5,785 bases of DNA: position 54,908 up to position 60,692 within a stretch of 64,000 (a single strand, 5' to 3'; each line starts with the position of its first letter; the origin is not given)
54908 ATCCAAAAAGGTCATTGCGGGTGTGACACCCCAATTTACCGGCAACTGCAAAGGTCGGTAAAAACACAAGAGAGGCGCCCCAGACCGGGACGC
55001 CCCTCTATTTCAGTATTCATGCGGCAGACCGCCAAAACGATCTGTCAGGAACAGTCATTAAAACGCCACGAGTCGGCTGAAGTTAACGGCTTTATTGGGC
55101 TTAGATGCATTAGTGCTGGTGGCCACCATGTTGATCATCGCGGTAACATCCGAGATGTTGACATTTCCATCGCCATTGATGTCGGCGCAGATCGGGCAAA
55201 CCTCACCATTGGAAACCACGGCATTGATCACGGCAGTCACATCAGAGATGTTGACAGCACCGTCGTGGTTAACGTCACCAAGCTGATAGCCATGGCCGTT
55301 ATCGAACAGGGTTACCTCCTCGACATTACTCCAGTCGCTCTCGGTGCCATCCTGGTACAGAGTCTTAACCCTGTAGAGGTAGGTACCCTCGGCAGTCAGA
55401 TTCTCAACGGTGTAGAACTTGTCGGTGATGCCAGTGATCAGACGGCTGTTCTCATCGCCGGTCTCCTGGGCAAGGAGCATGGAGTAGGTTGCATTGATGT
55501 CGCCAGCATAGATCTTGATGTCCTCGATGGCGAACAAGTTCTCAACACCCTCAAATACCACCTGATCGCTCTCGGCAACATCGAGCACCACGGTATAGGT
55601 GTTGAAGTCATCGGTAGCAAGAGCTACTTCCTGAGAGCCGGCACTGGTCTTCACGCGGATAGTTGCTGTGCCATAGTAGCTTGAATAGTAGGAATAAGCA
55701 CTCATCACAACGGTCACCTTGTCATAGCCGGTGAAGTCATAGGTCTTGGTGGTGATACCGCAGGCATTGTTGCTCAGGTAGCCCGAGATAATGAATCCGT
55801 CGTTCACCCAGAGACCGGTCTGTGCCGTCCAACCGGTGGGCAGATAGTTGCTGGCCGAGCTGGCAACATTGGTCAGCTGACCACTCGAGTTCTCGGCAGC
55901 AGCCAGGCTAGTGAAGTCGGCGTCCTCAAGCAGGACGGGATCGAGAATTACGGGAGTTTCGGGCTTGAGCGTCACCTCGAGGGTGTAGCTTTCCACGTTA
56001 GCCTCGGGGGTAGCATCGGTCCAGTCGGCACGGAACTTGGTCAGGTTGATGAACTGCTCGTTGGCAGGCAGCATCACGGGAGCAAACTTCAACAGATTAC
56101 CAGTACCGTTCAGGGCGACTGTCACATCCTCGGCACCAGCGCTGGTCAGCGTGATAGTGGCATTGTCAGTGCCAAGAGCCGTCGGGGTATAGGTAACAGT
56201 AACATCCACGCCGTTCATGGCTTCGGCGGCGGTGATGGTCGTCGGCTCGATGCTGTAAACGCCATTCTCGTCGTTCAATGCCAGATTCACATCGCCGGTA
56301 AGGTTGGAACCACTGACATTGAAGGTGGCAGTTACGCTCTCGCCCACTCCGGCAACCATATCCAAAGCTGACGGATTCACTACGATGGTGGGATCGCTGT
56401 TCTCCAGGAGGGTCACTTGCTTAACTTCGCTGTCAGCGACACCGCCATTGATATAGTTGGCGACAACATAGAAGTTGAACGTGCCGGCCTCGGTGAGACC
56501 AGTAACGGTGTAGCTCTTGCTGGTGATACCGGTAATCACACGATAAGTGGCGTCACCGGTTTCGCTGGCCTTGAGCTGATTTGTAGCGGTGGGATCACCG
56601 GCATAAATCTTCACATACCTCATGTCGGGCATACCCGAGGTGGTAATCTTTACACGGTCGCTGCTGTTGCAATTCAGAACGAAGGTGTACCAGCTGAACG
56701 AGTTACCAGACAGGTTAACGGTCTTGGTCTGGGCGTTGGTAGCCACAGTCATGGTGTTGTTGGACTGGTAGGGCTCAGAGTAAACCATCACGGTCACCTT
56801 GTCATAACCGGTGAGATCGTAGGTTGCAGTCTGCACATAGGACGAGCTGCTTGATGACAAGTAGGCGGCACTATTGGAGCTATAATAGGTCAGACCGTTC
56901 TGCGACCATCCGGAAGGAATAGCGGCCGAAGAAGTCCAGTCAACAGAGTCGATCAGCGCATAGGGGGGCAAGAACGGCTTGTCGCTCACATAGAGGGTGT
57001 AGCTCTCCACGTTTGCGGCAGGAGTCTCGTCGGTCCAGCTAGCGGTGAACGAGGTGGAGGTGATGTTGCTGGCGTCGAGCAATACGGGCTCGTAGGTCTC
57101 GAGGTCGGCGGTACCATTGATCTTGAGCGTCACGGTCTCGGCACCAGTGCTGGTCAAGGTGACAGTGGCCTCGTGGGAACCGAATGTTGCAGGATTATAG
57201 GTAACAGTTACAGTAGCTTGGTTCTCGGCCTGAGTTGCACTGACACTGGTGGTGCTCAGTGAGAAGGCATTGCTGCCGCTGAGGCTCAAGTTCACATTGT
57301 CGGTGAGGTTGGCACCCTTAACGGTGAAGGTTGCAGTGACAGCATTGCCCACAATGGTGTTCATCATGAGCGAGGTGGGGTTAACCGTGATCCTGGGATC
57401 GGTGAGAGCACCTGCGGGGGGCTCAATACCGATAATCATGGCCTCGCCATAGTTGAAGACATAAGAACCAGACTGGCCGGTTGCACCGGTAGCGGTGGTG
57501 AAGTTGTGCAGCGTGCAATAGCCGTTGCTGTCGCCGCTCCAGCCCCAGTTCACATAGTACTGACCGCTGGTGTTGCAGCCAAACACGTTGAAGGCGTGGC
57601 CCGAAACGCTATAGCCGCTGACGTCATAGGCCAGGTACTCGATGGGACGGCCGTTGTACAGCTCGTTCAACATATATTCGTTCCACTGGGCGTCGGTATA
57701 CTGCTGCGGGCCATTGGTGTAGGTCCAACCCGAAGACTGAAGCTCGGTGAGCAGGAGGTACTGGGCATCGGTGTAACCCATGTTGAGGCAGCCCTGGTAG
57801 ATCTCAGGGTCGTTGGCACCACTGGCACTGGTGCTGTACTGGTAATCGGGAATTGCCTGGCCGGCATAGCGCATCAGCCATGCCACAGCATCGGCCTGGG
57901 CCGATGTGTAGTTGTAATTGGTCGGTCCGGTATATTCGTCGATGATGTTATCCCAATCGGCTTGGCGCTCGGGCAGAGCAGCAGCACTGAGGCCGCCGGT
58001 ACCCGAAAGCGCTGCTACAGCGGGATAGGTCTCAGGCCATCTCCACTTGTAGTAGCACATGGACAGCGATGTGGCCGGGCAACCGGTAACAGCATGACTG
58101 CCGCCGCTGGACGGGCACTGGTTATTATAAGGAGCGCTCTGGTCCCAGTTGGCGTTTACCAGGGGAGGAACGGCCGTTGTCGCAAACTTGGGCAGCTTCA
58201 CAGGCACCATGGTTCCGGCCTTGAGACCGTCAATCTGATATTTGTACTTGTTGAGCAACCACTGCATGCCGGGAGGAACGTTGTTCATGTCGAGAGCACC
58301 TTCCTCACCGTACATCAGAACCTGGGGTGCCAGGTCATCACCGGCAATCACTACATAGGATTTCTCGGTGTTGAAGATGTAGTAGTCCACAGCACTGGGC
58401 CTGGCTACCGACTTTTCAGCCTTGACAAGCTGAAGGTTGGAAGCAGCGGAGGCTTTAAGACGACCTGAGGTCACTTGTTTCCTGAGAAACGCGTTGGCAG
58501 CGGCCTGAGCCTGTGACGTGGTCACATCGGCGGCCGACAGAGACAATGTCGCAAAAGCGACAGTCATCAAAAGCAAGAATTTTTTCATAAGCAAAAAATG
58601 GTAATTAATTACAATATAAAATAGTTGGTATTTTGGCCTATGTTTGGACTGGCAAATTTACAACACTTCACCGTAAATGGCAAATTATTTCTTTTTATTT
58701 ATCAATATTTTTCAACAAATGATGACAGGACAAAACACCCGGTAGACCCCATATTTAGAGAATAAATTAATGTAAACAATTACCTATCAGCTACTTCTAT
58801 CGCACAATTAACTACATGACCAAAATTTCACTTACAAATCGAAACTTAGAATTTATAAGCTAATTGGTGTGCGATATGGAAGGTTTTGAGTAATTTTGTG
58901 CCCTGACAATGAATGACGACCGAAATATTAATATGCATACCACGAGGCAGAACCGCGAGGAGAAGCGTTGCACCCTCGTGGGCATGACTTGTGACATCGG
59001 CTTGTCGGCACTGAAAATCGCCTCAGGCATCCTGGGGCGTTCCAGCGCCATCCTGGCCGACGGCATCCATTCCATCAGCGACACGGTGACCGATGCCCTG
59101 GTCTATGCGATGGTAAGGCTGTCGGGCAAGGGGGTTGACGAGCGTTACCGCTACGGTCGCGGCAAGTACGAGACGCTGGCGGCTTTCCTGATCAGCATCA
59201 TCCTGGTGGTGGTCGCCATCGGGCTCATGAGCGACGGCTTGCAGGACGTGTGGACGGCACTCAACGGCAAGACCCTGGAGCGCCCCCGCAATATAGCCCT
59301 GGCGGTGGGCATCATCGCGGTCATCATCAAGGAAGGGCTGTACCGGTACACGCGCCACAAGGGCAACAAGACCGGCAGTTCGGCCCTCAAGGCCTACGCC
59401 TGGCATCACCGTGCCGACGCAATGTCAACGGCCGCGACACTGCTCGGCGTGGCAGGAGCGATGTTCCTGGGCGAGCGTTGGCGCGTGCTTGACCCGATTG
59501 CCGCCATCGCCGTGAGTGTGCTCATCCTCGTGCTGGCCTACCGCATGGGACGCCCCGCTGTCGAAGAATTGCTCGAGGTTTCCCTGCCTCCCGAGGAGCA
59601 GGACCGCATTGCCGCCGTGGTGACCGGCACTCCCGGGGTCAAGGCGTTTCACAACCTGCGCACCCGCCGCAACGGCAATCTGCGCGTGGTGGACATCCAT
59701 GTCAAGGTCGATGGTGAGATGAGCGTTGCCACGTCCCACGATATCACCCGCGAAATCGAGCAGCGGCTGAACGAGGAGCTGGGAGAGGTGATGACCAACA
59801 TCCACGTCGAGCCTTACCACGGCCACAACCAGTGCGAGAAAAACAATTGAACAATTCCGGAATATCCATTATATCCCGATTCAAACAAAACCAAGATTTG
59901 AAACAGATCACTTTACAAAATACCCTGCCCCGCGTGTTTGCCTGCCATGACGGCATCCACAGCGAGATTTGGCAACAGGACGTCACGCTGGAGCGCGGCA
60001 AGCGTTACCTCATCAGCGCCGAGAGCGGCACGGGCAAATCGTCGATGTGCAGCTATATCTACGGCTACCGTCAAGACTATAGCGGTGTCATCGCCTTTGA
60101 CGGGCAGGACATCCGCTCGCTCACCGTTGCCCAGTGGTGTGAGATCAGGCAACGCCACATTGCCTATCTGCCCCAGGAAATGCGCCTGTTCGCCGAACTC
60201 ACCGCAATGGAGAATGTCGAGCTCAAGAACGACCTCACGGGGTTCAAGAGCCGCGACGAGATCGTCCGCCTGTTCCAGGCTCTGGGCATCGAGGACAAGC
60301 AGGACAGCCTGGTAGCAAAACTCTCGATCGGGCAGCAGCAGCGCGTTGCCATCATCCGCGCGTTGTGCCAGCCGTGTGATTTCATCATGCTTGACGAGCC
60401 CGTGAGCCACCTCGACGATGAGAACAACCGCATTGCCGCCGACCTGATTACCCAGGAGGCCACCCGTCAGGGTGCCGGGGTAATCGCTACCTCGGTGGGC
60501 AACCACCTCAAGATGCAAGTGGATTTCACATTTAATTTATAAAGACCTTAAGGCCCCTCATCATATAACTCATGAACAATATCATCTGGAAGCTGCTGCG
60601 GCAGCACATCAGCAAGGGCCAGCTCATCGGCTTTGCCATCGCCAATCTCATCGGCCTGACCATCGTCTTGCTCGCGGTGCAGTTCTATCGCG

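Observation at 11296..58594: Five secreted hydrolases of three unrelated catalytic classes share a C-terminal dockerin-like double repeat and have no recognisable T9SS sorting domain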

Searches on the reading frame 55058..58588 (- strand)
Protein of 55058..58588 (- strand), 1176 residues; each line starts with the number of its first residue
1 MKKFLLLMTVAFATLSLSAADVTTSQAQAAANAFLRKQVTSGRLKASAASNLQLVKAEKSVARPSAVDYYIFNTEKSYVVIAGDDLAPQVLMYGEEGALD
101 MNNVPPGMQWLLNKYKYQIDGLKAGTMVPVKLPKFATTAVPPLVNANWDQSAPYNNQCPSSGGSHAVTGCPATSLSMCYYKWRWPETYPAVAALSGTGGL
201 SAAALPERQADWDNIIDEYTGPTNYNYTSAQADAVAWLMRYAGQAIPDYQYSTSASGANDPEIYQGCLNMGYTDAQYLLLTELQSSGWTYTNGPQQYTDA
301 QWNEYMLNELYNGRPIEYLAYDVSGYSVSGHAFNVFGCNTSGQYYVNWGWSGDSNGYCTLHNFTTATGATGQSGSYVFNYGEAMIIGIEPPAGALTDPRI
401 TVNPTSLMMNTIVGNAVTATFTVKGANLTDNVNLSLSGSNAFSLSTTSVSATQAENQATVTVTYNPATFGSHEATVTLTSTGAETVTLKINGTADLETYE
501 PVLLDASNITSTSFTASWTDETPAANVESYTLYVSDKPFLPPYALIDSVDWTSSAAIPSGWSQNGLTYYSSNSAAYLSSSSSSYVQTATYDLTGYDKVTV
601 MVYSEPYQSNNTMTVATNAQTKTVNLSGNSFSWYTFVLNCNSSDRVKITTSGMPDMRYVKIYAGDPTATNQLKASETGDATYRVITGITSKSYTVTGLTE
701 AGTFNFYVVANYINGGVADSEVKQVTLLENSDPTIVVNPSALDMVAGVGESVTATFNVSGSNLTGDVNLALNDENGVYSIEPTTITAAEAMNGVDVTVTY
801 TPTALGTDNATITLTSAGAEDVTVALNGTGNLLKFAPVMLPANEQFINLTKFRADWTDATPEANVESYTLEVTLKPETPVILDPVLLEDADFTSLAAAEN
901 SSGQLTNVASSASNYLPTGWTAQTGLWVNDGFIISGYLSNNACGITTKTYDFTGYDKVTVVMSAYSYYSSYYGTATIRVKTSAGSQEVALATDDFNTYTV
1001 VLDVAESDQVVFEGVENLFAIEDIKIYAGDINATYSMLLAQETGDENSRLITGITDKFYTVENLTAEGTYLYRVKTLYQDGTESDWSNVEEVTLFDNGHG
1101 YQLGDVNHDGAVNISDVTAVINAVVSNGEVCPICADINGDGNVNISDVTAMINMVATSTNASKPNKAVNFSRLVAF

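Call 8: search_protein_families(library=pfam, proteins=[window:55058-58588:-], max_evalue=0.1)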
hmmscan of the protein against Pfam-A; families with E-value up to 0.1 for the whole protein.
window:55058-58588:- (1176 aa): 14 families
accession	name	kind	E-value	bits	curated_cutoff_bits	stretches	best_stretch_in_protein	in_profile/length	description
PF01640.23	Peptidase_C10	-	5.2e-34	118.6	26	1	148-357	1-193/194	Peptidase C10 family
PF13734.11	Inhibitor_I69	-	5.5e-19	68.9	25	1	19-119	1-98/98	Spi protease inhibitor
PF00404.24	Dockerin_1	-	5.2e-10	39.8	22.9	2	1103-1155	1-56/57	Dockerin type I domain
PF22073.2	Cep192_D4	-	1.8e-07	31.8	35.5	1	401-490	5-105/112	Cep192 domain 4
PF24507.1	Ig_CFAP65_4th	-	7e-07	30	27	1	771-830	18-76/76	CFAP65, fourth Ig-like domain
PF00041.27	fn3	-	8.5e-06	26.3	25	0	501-537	3-39/84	Fibronectin type III domain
PF22544.2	HYDIN_VesB_CFA65-like_Ig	-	5.5e-05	23.8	25.5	1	439-493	46-100/100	HYDIN/CFA65/VesB-like, Ig-like domain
PF15780.11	ASH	-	0.00032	21.3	27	1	411-480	19-90/98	Abnormal spindle-like microcephaly-assoc'd, ASPM-SPD-2-Hydin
PF00630.25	Filamin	-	0.0044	18.3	26.9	0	419-478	23-82/93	Filamin/ABP280 repeat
PF22066.2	Cep192_D8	-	0.0084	16.8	33.5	0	411-494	18-100/101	Cep192 domain 8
PF07610.17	DUF1573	-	0.0085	16.5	26.1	0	450-493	52-97/98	Protein of unknown function (DUF1573)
PF17881.8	TseB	-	0.037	14.5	26.5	0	68-85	17-34/45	Cell wall elongation regulator TseB-like domain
PF00036.39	EF-hand_1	-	0.058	13.4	25.4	0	1135-1153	9-27/29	EF hand domain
PF24816.2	Ig_CFAP65__9th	-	0.064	13.7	24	0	453-492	131-170/170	Cilia- and flagella-associated protein 65-like, Ig-like domain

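Call 9: search_protein_families(library=ncbifam, proteins=[window:55058-58588:-], max_evalue=0.1)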
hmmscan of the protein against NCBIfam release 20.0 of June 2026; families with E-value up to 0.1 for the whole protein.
window:55058-58588:- (1176 aa): 2 families
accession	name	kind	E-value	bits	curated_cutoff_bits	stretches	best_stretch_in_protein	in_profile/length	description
NF012200.0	choice_anch_D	domain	1.5e-07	31.9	45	2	394-483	11-106/108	choice-of-anchor D domain-containing protein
NF041540.1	dockerin_GC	domain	0.028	14.8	29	1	1105-1153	11-61/67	GC-type dockerin domain-anchored protein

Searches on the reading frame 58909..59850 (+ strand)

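Call 19: search_protein_families(library=pfam, proteins=[window:58909-59850:+], max_evalue=0.01)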
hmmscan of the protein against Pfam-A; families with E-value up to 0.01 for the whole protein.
window:58909-59850:+ (313 aa): 2 families
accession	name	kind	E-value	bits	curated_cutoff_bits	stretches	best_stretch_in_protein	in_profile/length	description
PF01545.26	Cation_efflux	-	5.9e-46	157.2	26.6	1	24-222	3-198/198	Cation efflux family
PF16916.11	ZT_dimer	-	6e-25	87.5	26.7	1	226-303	1-78/78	Dimerisation domain of Zinc Transporter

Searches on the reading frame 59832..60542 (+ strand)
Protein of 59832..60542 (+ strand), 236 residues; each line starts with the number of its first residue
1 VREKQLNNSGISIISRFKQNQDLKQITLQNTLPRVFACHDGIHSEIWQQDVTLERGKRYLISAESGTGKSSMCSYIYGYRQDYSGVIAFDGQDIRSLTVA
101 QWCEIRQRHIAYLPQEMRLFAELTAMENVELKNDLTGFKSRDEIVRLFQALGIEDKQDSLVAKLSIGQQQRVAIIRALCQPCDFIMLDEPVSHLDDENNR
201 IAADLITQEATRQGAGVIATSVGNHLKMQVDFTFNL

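Call 19: search_protein_families(library=pfam, proteins=[window:59832-60542:+], max_evalue=0.01)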
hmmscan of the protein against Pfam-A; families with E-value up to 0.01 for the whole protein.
window:59832-60542:+ (236 aa): 2 families
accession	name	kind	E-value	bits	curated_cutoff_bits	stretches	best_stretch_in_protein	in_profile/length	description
PF00005.33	ABC_tran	-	2e-27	96.9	25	1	50-191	5-136/137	ABC transporter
PF02463.25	SMC_N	-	0.002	18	40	1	136-225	116-200/220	RecF/RecN/SMC N terminal domain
